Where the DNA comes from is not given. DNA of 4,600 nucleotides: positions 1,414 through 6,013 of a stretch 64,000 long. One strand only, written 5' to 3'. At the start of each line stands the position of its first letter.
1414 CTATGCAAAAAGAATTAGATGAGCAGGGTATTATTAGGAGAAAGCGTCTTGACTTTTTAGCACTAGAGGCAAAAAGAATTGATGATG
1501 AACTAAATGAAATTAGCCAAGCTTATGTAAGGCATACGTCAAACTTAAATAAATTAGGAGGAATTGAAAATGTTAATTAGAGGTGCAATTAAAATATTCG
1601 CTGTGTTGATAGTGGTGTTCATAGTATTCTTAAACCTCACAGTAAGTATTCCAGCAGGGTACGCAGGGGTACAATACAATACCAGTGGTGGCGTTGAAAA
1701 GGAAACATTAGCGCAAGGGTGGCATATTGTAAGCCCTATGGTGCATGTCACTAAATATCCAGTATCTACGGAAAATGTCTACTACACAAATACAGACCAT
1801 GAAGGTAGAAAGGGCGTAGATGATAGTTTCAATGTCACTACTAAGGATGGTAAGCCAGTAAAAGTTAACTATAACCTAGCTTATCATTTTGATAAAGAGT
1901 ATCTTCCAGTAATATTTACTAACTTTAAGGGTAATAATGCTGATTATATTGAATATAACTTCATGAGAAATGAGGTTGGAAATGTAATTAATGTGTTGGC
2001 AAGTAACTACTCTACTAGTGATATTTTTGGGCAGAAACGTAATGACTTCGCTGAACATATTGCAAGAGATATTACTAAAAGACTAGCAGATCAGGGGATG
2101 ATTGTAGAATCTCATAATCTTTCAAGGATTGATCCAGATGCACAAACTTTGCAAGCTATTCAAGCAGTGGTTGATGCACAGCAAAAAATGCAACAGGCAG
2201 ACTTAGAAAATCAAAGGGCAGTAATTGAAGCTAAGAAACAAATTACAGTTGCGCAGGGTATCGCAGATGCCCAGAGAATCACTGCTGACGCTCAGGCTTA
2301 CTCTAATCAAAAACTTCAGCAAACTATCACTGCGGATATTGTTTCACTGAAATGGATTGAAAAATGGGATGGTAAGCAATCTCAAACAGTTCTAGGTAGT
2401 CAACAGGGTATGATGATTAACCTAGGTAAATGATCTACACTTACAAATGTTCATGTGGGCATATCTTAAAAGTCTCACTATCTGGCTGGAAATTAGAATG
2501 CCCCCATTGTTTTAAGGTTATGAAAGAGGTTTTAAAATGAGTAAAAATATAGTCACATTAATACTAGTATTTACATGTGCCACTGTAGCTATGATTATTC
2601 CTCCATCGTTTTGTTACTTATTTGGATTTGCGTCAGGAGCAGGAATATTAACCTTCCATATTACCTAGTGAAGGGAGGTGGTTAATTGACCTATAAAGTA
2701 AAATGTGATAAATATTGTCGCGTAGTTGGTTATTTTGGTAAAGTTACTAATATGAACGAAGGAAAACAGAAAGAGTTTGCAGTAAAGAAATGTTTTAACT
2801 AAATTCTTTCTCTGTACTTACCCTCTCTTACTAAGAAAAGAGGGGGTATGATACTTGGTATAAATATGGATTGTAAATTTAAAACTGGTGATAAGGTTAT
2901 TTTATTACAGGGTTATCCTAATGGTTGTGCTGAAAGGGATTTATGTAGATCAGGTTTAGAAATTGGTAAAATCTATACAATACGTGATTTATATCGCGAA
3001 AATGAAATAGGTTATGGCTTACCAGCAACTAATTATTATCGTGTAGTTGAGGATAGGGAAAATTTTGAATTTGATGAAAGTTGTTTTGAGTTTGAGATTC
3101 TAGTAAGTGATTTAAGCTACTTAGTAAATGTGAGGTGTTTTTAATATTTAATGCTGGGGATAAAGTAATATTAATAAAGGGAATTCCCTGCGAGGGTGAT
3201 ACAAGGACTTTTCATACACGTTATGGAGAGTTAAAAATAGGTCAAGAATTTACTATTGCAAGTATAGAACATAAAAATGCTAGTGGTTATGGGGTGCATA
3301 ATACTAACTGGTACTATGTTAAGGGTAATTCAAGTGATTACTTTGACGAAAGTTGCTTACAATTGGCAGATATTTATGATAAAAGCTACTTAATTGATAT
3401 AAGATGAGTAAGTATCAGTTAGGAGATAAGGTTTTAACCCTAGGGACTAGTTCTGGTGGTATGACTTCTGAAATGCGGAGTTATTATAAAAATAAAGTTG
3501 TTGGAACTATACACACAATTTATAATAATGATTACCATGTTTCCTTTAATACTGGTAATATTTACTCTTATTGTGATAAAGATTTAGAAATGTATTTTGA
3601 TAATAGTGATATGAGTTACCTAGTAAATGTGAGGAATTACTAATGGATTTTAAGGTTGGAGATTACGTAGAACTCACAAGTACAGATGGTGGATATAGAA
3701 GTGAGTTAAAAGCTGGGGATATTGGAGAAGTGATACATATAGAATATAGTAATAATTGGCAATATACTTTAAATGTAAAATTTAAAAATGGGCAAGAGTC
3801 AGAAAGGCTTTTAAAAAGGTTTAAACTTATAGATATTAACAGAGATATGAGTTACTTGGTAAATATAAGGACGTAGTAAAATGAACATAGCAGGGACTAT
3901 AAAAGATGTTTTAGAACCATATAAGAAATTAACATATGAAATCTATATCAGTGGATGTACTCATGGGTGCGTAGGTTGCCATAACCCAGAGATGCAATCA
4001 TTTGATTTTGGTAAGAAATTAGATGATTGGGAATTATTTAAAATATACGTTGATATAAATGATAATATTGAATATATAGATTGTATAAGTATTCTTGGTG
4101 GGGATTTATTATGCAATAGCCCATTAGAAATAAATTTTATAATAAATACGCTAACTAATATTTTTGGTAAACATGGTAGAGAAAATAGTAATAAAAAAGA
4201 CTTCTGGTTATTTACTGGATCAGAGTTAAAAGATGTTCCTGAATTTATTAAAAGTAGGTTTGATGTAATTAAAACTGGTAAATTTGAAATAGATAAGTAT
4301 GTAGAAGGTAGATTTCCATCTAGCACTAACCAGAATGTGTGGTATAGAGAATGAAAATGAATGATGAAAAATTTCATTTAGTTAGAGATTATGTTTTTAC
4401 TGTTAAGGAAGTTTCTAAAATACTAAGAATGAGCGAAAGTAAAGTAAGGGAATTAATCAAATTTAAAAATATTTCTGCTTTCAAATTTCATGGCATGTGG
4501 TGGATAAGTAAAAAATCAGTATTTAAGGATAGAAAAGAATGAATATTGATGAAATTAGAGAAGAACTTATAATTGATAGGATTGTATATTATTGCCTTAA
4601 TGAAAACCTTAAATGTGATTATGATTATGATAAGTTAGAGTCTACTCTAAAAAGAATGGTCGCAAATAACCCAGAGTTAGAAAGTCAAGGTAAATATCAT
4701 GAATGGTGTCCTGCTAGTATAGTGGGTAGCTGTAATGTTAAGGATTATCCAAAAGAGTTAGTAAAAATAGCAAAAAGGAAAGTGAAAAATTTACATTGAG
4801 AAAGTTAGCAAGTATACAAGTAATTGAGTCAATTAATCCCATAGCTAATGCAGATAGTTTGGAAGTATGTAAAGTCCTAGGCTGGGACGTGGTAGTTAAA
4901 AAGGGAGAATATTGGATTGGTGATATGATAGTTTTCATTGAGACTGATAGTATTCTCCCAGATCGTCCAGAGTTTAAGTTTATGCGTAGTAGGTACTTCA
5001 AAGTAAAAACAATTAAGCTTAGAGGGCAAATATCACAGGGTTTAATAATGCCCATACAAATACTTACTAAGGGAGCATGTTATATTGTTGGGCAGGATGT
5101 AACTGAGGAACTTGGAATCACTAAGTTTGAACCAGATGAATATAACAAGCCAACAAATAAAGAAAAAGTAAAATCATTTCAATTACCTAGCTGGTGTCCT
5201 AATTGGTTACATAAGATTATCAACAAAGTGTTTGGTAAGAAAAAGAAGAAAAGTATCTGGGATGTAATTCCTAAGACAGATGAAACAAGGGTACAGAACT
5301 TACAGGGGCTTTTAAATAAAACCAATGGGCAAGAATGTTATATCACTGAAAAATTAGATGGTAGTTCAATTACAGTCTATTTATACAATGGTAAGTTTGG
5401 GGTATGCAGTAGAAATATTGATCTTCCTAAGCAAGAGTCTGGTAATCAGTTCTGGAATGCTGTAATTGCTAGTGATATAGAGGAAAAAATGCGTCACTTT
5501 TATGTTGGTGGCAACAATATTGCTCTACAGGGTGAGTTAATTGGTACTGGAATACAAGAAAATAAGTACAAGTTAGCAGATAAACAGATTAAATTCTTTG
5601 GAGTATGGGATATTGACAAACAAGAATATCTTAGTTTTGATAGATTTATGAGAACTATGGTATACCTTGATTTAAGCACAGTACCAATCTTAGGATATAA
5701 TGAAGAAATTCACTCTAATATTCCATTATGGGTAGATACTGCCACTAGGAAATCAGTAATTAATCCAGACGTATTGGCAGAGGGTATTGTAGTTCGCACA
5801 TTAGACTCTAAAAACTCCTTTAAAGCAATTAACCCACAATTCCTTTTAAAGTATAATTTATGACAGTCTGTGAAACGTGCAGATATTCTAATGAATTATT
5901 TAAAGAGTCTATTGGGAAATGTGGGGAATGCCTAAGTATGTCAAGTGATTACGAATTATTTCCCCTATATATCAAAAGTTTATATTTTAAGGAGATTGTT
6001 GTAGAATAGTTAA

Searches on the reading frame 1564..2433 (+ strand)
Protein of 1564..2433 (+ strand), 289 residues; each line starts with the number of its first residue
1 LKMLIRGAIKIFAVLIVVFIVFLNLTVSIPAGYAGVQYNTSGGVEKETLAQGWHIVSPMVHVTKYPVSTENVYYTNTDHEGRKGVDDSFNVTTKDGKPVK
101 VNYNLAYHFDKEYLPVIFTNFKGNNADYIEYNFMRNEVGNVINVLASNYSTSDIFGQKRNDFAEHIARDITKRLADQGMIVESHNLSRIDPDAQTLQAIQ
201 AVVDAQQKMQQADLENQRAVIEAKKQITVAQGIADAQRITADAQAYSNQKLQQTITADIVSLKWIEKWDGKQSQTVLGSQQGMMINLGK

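Call 14: search_protein_families(library=phrogs, proteins=[window:1564-2433:+], max_evalue=0.00001)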
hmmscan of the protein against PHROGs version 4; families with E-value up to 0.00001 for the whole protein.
window:1564-2433:+ (289 aa): 1 family
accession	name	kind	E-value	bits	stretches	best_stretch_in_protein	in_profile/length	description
phrog_200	-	other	1.8e-59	202.8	1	2-288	78-360/379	lipoprotein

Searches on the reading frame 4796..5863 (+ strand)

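Call 14: search_protein_families(library=phrogs, proteins=[window:4796-5863:+], max_evalue=0.00001)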
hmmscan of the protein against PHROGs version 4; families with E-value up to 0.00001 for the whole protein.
window:4796-5863:+ (355 aa): 3 families
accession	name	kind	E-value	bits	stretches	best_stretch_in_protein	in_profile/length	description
phrog_968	-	DNA, RNA and nucleotide metabolism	1.4e-72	245.8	1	1-352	7-391/398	RNA ligase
phrog_548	-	DNA, RNA and nucleotide metabolism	5.9e-16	59.6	1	168-342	20-219/341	RNA ligase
phrog_24030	-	DNA, RNA and nucleotide metabolism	7.1e-06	26.5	0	174-338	159-304/342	RNA ligase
